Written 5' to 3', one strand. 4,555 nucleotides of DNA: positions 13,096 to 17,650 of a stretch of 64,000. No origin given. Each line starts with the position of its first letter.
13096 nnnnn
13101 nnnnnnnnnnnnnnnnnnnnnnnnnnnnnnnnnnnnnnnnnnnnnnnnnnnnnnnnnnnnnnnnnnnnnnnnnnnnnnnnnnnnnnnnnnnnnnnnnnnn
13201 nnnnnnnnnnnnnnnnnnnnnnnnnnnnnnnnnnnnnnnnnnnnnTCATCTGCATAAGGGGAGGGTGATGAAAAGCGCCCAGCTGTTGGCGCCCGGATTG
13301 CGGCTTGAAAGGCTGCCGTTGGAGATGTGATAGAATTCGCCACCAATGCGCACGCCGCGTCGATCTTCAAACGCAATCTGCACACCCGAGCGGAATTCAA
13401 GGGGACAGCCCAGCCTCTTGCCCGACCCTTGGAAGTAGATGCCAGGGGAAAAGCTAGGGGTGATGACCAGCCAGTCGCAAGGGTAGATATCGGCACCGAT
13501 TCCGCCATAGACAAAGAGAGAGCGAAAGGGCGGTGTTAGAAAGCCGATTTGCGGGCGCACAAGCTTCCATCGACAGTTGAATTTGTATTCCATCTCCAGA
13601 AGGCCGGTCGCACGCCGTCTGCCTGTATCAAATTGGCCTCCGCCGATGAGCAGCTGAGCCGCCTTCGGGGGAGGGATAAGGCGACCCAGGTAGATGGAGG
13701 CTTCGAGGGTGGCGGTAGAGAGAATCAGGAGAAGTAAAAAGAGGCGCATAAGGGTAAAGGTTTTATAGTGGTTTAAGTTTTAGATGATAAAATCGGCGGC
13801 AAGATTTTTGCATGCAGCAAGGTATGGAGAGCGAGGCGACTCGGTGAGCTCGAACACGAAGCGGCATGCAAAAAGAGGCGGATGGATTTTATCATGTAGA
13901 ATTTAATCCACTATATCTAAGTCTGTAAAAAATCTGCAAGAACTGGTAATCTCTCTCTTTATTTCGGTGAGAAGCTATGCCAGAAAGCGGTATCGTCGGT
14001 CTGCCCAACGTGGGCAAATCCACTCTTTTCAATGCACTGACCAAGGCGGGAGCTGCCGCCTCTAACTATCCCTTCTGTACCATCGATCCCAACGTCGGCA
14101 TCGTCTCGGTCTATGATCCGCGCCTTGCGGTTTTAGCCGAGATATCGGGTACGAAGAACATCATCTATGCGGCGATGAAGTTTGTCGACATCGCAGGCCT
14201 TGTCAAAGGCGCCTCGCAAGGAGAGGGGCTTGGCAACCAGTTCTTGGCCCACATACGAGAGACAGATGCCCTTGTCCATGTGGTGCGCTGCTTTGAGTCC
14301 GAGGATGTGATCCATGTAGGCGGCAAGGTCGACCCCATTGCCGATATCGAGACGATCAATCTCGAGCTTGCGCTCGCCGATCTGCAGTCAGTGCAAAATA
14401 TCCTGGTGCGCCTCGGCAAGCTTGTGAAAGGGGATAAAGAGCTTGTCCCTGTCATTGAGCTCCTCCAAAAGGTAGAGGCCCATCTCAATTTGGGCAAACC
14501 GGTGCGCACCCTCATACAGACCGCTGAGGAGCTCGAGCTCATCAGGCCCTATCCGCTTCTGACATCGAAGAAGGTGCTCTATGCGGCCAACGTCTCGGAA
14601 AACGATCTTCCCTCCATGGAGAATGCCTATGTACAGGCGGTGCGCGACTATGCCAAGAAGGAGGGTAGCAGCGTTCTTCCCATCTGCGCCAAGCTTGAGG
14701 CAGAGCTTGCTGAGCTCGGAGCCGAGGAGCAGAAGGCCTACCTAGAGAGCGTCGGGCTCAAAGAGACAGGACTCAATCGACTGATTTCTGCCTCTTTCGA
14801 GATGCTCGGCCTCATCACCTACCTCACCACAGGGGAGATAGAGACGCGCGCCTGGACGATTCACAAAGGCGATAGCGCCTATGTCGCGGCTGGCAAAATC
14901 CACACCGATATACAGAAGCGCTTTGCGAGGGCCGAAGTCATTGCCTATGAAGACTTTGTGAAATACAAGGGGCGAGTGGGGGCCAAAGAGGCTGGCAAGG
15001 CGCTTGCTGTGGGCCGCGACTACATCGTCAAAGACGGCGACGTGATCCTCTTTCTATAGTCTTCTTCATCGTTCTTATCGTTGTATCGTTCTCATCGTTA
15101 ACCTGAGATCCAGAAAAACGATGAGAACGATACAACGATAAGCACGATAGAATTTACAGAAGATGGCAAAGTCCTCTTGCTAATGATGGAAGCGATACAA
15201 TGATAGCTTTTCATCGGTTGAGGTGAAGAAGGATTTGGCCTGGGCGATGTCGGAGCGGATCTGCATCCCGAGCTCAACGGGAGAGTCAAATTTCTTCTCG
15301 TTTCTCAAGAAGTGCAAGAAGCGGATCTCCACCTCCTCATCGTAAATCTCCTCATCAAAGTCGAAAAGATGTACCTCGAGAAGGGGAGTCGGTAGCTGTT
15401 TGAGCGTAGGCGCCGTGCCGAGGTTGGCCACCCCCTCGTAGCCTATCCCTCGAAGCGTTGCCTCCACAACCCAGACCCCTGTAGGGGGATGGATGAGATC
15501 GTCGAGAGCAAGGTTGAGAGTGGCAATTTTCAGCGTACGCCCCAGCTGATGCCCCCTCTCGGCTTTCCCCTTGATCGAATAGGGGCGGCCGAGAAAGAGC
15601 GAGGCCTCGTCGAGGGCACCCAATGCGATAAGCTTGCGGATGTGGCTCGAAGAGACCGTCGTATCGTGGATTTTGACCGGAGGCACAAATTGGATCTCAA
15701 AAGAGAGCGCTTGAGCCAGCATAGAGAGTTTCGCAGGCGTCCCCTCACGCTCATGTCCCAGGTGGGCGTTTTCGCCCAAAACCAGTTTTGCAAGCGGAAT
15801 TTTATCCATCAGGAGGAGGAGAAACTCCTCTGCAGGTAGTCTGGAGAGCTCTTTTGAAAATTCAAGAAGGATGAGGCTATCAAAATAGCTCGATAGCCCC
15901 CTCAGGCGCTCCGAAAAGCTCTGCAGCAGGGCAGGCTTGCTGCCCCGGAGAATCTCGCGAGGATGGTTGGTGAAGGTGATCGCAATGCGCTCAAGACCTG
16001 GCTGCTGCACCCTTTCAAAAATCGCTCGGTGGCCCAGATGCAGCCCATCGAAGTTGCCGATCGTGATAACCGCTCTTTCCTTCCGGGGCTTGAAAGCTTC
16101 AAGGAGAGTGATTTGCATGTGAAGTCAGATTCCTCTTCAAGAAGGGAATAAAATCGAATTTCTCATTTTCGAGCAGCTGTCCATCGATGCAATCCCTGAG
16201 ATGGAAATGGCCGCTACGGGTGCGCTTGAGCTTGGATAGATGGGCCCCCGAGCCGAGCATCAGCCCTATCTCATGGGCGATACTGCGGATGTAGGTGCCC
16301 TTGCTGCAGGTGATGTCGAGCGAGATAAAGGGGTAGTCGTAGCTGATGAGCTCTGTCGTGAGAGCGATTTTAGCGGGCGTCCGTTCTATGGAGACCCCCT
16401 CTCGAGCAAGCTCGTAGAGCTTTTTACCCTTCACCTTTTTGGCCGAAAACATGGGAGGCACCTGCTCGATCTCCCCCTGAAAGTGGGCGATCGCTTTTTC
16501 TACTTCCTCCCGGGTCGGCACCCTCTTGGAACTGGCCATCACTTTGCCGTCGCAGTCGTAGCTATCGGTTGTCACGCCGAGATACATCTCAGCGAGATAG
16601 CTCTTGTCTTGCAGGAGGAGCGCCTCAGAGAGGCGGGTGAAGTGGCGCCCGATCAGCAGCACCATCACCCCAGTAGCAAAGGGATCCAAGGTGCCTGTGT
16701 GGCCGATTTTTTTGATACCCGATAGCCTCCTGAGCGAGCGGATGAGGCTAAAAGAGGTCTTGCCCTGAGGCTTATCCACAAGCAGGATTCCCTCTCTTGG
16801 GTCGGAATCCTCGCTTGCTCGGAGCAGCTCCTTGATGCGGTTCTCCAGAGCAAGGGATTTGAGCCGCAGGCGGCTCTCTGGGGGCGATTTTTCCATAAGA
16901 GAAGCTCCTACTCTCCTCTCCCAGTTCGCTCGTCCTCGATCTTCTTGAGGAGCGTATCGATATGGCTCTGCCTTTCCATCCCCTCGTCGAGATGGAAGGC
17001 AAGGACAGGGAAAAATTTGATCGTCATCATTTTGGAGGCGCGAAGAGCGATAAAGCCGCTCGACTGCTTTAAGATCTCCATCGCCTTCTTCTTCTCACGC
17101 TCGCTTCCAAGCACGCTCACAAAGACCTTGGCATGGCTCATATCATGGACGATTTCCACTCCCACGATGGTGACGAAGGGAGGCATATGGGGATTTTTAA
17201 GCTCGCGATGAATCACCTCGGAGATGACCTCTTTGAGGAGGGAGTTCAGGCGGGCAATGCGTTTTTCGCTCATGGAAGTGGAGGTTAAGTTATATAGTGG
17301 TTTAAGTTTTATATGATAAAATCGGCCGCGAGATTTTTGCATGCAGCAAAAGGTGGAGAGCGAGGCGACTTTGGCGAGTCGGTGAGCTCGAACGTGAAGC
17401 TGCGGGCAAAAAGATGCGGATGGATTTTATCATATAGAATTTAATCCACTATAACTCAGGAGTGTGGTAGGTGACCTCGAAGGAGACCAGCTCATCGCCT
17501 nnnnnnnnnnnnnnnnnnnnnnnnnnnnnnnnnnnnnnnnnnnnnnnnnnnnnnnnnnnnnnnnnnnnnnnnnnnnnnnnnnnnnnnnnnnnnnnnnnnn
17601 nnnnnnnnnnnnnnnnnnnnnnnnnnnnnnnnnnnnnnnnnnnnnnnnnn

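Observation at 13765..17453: Roughly 155-bp palindromic intergenic element present in two near-identical copies (13765..13915 and 17293..17453)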

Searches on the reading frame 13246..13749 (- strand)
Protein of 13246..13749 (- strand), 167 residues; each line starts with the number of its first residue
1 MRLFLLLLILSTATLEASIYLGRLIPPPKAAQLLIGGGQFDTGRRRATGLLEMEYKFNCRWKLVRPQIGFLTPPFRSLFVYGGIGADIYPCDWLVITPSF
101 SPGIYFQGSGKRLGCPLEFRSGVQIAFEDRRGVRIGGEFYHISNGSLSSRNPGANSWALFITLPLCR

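Call 15: search_protein_families(library=ncbifam, proteins=[window:13246-13749:-])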
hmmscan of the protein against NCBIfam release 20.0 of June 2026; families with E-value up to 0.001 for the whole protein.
window:13246-13749:- (167 aa): 0 families

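Call 79: search_protein_families(library=pfam, proteins=[window:13246-13749:-], max_evalue=0.01)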
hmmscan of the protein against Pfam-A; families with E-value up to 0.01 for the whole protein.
window:13246-13749:- (167 aa): 1 family
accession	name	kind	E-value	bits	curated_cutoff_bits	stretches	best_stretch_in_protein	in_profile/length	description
PF09411.16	PagL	-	1.7e-09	38.3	23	1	96-161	63-133/136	Lipid A 3-O-deacylase (PagL)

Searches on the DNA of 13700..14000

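Call 46: search_rna_families(source=window, start=13700, end=14000, threshold=evalue, max_evalue=10)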
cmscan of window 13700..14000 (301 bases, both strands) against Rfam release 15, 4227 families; matches with E-value up to 10: 2.
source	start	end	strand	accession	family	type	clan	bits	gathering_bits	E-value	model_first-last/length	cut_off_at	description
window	13762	13796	-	RF01368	CRISPR-DR55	Gene; CRISPR;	-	16.9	41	9.2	1-37/37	no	CRISPR RNA direct repeat element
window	13879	13966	-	RF01190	snR50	Gene; snRNA; snoRNA; CD-box;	-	16.1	45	6.8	1-89/89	no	Small nucleolar RNA snR50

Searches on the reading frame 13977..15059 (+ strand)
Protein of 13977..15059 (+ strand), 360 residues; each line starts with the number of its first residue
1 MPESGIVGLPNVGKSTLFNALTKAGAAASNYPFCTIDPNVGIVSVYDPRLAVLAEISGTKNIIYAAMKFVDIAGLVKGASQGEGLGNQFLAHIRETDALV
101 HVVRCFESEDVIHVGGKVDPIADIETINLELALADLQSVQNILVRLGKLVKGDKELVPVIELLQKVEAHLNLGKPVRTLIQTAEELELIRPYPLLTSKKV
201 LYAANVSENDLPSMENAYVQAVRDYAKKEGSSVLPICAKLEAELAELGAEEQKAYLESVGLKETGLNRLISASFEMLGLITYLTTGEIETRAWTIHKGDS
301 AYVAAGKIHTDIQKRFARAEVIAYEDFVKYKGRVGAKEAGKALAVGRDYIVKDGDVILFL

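Call 15: search_protein_families(library=ncbifam, proteins=[window:13977-15059:+])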
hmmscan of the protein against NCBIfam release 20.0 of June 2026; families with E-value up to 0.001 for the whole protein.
window:13977-15059:+ (360 aa): 15 families
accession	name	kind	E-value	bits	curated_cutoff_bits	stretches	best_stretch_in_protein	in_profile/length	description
TIGR00092.1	TIGR00092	equivalog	3.3e-136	454.2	279.2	1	2-359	3-364/368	redox-regulated ATPase YchF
NF007171.0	PRK09602.1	subfamily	2.3e-36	125.5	387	1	5-246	6-261/397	YchF-related putative GTPase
NF008955.0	PRK12297.1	equivalog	1.4e-27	96.7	406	1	3-135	161-270/429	GTPase ObgE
NF008956.1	PRK12299.1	equivalog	5.4e-26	91.3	300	1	3-132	160-261/327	GTPase ObgE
TIGR02729.1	Obg_CgtA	equivalog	6.4e-26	91.1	280.25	2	3-58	159-214/329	Obg family GTPase CgtA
NF008954.1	PRK12296.1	equivalog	3.9e-21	75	377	1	5-135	163-270/470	GTPase ObgE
TIGR03156.1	GTP_HflX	equivalog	2.6e-07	29.9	216.75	1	2-54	190-242/351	GTPase HflX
TIGR00437.1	feoB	equivalog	3.3e-07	29.4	315.65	1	8-49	1-42/594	ferrous iron transport protein B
TIGR03594.1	GTPase_EngA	equivalog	7.1e-07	28.6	306.7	1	6-50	5-50/432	ribosome biogenesis GTPase Der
NF008280.0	PRK11058.1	equivalog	7.2e-07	28.3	441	1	2-58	198-254/426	ribosome rescue GTPase HflX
TIGR00231.1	small_GTP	domain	3.5e-06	26.9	42.5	1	5-104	7-92/164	GTP-binding protein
TIGR03596.1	GTPase_YlqF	equivalog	7.4e-05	22.3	208.2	1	6-28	123-145/276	ribosome biogenesis GTPase YlqF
NF000908.1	PRK00089.1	equivalog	0.00024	20.5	237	1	6-25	8-27/291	GTPase Era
TIGR00436.1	era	equivalog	0.00057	19.3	116.25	0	5-25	4-24/270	GTPase Era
NF003661.0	PRK05291.1-3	equivalog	0.00079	18.9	380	0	6-27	221-242/448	tRNA uridine-5-carboxymethylaminomethyl(34) synthesis GTPase MnmE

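Call 22: find_encoding_contigs(protein=window:13977-15059:+, flank=10000, max_places=4)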
Protein window:13977-15059:+ (360 aa): 1 contig read that carries it; 1 place shown.
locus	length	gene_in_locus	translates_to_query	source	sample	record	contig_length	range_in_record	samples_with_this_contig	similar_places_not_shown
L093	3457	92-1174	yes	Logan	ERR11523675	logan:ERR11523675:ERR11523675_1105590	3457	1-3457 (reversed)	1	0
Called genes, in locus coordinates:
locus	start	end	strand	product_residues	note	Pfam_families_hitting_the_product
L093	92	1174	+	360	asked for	PF01926:MMR_HSR1, PF02421:FeoB_N, PF06071:YchF-GTPase_C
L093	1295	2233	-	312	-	PF06574:FAD_syn, PF01687:Flavokinase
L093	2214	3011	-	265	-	PF01509:TruB_N, PF16198:TruB_C_2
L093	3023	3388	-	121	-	PF02033:RBFA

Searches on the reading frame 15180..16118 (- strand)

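Call 15: search_protein_families(library=ncbifam, proteins=[window:15180-16118:-])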
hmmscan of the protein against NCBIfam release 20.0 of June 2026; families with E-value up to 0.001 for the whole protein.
window:15180-16118:- (312 aa): 11 families
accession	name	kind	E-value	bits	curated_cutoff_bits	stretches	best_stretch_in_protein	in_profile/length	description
NF004162.0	PRK05627.1-5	equivalog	3.4e-73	246.7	241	1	12-300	11-301/304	bifunctional riboflavin kinase/FAD synthetase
NF004160.0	PRK05627.1-3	equivalog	6.4e-66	222.2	295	1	6-300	7-321/325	bifunctional riboflavin kinase/FAD synthetase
NF004159.0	PRK05627.1-2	equivalog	2.4e-65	220.7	306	1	14-302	15-311/326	bifunctional riboflavin kinase/FAD synthetase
NF004163.0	PRK05627.1-6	equivalog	5.5e-63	213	315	1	10-301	12-310/313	bifunctional riboflavin kinase/FAD synthetase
TIGR00083.1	ribF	equivalog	2.8e-60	204.2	184.35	1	17-298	1-289/290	riboflavin biosynthesis protein RibF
NF004161.0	PRK05627.1-4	equivalog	7.4e-51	173.1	461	1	12-306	16-319/324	bifunctional riboflavin kinase/FAD synthetase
NF004158.0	PRK05627.1-1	equivalog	4.8e-42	144.4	396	1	13-296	15-302/304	bifunctional riboflavin kinase/FAD synthetase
NF005518.0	PRK07143.1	equivalog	1.9e-25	89.9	232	1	11-301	12-277/281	hypothetical protein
NF045965.1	RibF_rel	equivalog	9.1e-24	84.3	200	1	10-298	8-278/279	FAD synthase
TIGR00125.1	cyt_tran_rel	domain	3.7e-05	23.8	27.7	1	17-46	2-31/65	adenylyltransferase/cytidyltransferase family protein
NF001985.0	PRK00777.1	subfamily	0.00041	20.4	104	1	15-80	5-67/157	pantetheine-phosphate adenylyltransferase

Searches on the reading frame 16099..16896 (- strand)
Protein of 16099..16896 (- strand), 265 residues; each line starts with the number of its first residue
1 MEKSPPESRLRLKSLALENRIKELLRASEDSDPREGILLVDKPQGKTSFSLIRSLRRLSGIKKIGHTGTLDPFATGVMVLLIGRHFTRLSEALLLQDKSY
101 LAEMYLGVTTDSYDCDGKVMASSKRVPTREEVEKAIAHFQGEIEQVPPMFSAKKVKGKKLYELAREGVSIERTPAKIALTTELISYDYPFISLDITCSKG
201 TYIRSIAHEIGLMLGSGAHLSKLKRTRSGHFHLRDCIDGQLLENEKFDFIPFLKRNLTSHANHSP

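Call 15: search_protein_families(library=ncbifam, proteins=[window:16099-16896:-])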
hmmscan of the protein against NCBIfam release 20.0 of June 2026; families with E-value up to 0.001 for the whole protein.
window:16099-16896:- (265 aa): 3 families
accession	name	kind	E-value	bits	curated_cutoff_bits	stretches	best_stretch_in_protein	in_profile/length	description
TIGR00431.1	TruB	equivalog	4.4e-79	265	151.45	1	35-240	2-208/210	tRNA pseudouridine(55) synthase TruB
NF003280.0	PRK04270.1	equivalog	5.6e-34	117.4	242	1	33-240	29-202/323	RNA-guided pseudouridylation complex pseudouridine synthase subunit Cbf5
TIGR00425.1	CBF5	equivalog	8e-27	94.2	238.15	1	34-237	33-202/322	RNA-guided pseudouridylation complex pseudouridine synthase subunit Cbf5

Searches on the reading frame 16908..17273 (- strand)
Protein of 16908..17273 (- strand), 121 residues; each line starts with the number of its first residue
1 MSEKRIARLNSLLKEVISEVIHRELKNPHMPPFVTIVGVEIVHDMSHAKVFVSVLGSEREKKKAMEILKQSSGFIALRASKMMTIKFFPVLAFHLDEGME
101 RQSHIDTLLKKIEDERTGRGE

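Call 15: search_protein_families(library=ncbifam, proteins=[window:16908-17273:-])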
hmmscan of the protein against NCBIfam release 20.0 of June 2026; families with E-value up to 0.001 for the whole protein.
window:16908-17273:- (121 aa): 9 families
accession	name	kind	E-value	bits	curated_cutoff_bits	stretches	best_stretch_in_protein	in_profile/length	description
NF010388.0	PRK13815.1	equivalog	2.3e-23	82.4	167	1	4-117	3-115/122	ribosome-binding factor A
TIGR00082.1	rbfA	equivalog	6e-22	78.3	51.15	1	1-114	1-114/115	30S ribosome-binding factor RbfA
NF010389.0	PRK13816.1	equivalog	4.9e-15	55.6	196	1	3-111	2-117/131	ribosome-binding factor A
NF001802.0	PRK00521.2-5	equivalog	9.9e-15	54.6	142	1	4-112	17-126/144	30S ribosome-binding factor RbfA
NF001806.0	PRK00521.3-4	equivalog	2.5e-13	50.5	136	1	5-116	6-116/118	30S ribosome-binding factor RbfA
NF010391.0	PRK13818.1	equivalog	5.8e-11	42.7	206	1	4-116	3-115/121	ribosome-binding factor A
NF010390.0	PRK13817.1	equivalog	7.1e-10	39.4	236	1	4-111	3-108/119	ribosome-binding factor A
NF001799.0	PRK00521.2-2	equivalog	2.7e-06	27.5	151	1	4-112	10-120/120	30S ribosome-binding factor RbfA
NF001805.0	PRK00521.3-3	equivalog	6.7e-06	26.4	202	1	6-115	8-116/121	30S ribosome-binding factor RbfA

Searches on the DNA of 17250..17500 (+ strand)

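Call 34: search_dna_similar(query=window:17293-17453:+, collection=plasmids, mode=distant, max_evalue=0.01, max_rows=30)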
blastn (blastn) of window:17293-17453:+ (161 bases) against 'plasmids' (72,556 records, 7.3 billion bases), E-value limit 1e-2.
No match.

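Call 35: search_dna_similar(query=window:17293-17453:+, collection=phages, mode=distant, max_evalue=0.01, max_rows=20)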
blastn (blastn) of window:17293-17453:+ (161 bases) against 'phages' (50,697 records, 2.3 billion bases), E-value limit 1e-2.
No match.

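Call 47: search_rna_families(source=window, start=17250, end=17500, threshold=evalue, max_evalue=10)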
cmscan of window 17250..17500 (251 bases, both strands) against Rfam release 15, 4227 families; matches with E-value up to 10: 0.
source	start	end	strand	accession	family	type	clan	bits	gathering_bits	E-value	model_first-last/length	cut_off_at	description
